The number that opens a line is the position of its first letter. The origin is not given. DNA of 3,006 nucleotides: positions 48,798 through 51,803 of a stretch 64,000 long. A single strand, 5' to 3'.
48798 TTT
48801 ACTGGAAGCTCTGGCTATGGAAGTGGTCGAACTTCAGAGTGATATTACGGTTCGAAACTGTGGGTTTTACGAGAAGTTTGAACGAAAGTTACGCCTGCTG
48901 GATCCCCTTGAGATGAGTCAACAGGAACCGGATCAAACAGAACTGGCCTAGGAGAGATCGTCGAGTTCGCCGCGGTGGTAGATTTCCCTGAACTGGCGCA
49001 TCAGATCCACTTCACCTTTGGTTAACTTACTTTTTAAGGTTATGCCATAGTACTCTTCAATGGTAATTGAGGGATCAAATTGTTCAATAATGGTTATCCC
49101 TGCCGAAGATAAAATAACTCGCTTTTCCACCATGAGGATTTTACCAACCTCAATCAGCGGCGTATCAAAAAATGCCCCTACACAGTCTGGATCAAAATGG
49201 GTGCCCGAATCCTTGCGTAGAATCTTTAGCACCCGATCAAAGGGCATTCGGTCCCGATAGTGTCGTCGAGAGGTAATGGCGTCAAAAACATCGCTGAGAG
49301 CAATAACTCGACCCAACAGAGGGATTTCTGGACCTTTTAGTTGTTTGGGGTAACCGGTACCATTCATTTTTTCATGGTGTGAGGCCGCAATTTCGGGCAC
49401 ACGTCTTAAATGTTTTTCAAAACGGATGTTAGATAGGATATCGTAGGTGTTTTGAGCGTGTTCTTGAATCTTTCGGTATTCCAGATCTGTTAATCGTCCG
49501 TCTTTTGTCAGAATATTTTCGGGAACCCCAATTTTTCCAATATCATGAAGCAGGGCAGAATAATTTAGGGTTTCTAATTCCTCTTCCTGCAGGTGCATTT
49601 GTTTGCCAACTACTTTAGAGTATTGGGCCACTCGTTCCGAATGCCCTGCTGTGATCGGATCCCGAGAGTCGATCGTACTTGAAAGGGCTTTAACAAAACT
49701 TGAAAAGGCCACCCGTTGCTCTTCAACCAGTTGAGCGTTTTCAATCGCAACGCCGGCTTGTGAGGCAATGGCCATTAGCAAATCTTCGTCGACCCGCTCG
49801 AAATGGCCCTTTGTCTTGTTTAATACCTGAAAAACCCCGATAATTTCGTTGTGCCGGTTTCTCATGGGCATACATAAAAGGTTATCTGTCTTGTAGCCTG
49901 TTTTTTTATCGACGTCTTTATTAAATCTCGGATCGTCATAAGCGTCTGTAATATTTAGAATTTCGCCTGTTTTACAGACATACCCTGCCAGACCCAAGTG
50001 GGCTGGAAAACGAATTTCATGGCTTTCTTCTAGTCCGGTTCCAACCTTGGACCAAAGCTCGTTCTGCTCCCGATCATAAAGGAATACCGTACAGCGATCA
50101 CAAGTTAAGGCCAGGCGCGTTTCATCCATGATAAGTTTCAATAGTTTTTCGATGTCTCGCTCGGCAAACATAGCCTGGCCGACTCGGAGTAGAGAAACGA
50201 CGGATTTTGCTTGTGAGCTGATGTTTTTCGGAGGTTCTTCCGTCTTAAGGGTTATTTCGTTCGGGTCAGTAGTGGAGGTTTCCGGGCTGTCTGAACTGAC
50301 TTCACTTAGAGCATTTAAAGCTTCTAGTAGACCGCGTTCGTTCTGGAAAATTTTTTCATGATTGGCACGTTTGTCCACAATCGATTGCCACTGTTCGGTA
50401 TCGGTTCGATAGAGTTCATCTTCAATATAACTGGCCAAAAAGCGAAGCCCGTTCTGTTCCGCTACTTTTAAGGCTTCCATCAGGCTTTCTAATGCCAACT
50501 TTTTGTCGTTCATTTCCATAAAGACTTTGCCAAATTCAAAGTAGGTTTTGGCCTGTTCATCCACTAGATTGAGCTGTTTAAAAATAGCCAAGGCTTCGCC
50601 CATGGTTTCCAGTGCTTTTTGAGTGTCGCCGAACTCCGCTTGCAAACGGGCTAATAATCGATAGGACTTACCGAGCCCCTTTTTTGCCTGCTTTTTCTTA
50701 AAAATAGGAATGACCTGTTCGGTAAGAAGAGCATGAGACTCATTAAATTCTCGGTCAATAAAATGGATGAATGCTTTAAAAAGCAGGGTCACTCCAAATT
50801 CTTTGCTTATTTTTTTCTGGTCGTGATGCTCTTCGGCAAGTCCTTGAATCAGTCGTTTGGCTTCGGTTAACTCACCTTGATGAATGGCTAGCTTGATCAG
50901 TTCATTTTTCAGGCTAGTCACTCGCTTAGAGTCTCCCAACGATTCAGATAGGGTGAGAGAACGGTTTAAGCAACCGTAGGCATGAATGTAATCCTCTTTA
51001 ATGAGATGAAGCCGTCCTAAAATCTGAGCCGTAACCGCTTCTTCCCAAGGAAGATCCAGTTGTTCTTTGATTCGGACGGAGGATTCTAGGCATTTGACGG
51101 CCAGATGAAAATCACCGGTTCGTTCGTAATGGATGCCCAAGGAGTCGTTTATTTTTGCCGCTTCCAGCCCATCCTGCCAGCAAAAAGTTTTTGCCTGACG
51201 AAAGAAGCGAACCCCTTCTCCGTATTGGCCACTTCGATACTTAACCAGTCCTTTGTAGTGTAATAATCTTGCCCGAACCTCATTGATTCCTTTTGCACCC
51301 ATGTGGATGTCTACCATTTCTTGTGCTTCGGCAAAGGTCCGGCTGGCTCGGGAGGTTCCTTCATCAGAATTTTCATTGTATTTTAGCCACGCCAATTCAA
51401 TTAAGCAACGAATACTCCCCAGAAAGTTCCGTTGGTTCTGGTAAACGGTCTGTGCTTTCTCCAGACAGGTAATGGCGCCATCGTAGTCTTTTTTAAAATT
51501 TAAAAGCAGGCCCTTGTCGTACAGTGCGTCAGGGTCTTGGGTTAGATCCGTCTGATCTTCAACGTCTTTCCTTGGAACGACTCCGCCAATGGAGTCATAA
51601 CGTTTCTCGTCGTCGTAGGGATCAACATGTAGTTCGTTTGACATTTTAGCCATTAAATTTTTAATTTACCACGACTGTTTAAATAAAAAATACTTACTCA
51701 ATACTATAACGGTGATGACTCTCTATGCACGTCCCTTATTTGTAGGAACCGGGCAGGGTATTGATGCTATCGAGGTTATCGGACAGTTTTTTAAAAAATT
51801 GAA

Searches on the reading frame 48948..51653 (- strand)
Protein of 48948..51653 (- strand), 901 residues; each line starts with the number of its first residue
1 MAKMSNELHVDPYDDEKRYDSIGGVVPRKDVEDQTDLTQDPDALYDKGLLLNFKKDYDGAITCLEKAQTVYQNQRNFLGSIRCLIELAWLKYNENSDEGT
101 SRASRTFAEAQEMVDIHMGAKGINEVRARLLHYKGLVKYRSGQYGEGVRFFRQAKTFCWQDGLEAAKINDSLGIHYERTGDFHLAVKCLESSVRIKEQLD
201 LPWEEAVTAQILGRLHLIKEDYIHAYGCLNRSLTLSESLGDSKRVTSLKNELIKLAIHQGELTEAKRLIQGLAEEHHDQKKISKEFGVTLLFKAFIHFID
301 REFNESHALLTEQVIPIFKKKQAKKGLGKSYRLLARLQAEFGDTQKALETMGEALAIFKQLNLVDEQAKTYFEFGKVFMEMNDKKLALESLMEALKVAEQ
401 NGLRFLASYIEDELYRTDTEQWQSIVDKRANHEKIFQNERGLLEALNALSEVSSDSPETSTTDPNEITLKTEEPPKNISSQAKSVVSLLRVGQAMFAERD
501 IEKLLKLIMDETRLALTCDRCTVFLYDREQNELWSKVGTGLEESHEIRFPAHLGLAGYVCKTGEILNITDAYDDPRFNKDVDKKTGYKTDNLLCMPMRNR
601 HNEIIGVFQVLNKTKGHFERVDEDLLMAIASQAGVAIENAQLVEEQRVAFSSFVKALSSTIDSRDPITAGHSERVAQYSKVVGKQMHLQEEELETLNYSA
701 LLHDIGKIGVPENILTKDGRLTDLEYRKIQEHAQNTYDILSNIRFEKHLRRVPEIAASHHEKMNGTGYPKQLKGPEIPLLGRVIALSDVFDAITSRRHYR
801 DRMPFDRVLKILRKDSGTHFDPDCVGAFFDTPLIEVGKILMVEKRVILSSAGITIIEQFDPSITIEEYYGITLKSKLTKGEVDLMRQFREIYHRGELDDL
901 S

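Call 35: search_protein_families(library=pfam, proteins=[window:48948-51653:-], max_evalue=0.1)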
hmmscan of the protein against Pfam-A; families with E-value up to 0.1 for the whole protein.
window:48948-51653:- (901 aa): 24 families
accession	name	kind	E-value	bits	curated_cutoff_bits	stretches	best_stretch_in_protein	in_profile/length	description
PF13487.12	HD_5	-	1.1e-40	139.6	27.2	1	656-823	2-169/170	HD domain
PF01590.32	GAF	-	5e-21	76.1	22.4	1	500-637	1-133/133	GAF domain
PF13424.12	TPR_12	-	1.5e-19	70.4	30.1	4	330-400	5-77/77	Tetratricopeptide repeat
PF01966.28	HD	-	8.6e-17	61.9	22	1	669-792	2-115/116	HD domain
PF13185.12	GAF_2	-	1.1e-13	52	28.6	1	498-638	1-136/136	GAF domain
PF07719.23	TPR_2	-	1.1e-12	47.5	27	0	128-154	1-27/34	Tetratricopeptide repeat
PF13181.12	TPR_8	-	3e-12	46.1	25.7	2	368-401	1-34/34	Tetratricopeptide repeat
PF13492.12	GAF_3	-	5.2e-11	43.5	27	1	500-639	1-129/129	GAF domain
PF00515.34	TPR_1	-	1.1e-09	38.2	27.8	1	41-73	1-33/34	Tetratricopeptide repeat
PF17874.7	TPR_MalT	-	1.3e-07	31.7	45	1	172-402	86-314/336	MalT-like TPR region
PF13428.12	TPR_14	-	5.6e-07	30.1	23.5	0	331-359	4-32/44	Tetratricopeptide repeat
PF10602.15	RPN7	-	1e-05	25.8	29.6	0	56-156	51-141/174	26S proteasome subunit RPN7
PF14559.12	TPR_19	-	0.00052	20.7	25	0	248-279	27-58/68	Tetratricopeptide repeat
PF23914.1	TPR_CcmH_CycH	-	0.00064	20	42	0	333-411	15-92/158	Cytochrome c-type biogenesis protein H TPR domain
PF13176.12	TPR_7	-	0.0009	19.6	27.9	0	171-198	4-31/36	Tetratricopeptide repeat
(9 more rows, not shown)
